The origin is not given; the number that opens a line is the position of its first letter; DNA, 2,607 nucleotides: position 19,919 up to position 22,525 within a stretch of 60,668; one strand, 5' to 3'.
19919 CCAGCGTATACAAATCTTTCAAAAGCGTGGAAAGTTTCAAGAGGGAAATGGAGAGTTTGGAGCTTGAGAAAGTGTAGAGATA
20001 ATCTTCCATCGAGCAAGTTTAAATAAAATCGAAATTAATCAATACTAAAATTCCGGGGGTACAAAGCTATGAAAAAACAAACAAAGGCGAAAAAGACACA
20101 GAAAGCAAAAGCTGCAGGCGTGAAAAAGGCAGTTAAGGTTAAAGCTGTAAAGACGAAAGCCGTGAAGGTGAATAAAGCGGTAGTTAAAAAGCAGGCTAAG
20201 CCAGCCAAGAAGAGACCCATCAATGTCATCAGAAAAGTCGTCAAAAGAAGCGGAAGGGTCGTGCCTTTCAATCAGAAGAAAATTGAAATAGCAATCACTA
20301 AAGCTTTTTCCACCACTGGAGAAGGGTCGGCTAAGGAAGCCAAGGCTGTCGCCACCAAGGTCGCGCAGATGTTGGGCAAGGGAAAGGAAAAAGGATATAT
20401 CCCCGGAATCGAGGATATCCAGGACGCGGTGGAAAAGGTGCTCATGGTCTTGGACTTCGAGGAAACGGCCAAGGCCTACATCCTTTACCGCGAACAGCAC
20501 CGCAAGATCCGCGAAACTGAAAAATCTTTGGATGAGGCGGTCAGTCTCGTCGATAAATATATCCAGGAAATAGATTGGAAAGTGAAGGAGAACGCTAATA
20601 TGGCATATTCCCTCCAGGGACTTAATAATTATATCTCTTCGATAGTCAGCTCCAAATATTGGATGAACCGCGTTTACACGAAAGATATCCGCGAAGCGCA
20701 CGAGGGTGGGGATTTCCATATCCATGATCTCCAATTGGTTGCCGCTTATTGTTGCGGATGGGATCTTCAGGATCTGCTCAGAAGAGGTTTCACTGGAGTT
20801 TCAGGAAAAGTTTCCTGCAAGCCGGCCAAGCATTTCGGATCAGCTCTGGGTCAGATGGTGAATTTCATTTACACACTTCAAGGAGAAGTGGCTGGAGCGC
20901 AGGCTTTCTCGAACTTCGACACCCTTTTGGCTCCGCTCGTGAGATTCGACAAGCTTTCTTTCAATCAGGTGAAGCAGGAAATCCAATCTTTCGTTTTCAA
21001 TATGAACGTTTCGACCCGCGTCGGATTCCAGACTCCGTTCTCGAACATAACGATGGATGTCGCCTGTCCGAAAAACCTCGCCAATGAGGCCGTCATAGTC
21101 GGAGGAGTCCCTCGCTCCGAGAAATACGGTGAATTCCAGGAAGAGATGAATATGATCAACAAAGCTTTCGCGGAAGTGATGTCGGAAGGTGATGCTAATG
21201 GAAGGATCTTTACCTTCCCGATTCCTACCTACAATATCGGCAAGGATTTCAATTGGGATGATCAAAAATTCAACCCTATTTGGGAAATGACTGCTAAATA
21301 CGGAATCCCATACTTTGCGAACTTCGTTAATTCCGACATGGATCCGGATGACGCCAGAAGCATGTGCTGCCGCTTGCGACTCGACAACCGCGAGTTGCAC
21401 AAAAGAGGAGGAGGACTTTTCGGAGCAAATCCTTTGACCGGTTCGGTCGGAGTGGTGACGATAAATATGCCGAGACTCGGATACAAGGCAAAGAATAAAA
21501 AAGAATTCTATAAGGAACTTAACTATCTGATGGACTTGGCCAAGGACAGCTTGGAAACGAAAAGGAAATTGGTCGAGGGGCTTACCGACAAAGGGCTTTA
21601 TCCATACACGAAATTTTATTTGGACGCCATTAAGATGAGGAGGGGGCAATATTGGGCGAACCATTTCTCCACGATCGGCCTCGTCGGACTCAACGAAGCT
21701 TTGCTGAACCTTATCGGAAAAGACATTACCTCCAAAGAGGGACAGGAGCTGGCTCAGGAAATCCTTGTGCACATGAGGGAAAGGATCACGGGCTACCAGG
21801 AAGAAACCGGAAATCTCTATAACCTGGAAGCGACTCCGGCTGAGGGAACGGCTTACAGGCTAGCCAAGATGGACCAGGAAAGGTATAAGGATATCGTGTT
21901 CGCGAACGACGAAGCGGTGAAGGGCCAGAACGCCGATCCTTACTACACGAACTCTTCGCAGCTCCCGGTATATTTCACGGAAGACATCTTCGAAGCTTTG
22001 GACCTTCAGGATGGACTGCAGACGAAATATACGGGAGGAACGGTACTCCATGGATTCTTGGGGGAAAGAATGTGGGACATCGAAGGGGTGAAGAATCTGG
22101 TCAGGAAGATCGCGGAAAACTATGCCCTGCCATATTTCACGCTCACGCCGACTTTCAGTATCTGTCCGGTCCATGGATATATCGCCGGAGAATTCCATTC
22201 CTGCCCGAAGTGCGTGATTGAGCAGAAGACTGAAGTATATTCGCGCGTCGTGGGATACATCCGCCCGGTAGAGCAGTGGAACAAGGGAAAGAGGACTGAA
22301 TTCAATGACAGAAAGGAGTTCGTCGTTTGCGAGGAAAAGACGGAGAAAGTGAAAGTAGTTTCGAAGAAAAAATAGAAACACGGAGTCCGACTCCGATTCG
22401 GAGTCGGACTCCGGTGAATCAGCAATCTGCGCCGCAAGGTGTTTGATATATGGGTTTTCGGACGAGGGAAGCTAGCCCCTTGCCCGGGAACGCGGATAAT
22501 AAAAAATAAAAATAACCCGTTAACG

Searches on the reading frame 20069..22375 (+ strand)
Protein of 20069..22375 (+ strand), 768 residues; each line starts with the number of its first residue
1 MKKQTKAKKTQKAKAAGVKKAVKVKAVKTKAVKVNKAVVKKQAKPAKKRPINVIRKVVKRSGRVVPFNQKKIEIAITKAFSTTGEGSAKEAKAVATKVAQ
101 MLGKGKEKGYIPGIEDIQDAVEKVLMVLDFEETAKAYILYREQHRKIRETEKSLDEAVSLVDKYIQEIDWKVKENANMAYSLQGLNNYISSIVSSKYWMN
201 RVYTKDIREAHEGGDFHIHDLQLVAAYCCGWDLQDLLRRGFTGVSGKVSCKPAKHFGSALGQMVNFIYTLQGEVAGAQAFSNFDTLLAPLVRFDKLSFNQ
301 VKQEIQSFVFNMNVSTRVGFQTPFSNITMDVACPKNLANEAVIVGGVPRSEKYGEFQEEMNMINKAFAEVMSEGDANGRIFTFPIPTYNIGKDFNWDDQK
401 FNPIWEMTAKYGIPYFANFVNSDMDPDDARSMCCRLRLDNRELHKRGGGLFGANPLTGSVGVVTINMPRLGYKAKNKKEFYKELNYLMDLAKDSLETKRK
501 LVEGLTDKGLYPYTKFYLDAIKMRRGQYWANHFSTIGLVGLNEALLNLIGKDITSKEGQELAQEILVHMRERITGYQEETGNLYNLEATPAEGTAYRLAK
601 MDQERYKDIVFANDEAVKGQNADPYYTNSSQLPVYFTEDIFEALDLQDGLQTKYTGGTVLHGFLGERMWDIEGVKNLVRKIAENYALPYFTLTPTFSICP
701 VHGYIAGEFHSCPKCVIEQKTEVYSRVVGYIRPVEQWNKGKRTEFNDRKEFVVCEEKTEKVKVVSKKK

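Call 70: search_protein_families(library=pfam, proteins=[window:20069-22375:+], max_evalue=0.00001)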
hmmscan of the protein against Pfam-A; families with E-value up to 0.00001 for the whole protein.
window:20069-22375:+ (768 aa): 2 families
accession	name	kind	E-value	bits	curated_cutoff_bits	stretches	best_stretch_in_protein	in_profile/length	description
PF13597.11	NRDD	-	4.6e-199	663.2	26.2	1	174-751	1-562/562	Anaerobic ribonucleoside-triphosphate reductase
PF03477.21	ATP-cone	-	1.7e-23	83.4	25.8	1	56-145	2-87/88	ATP cone domain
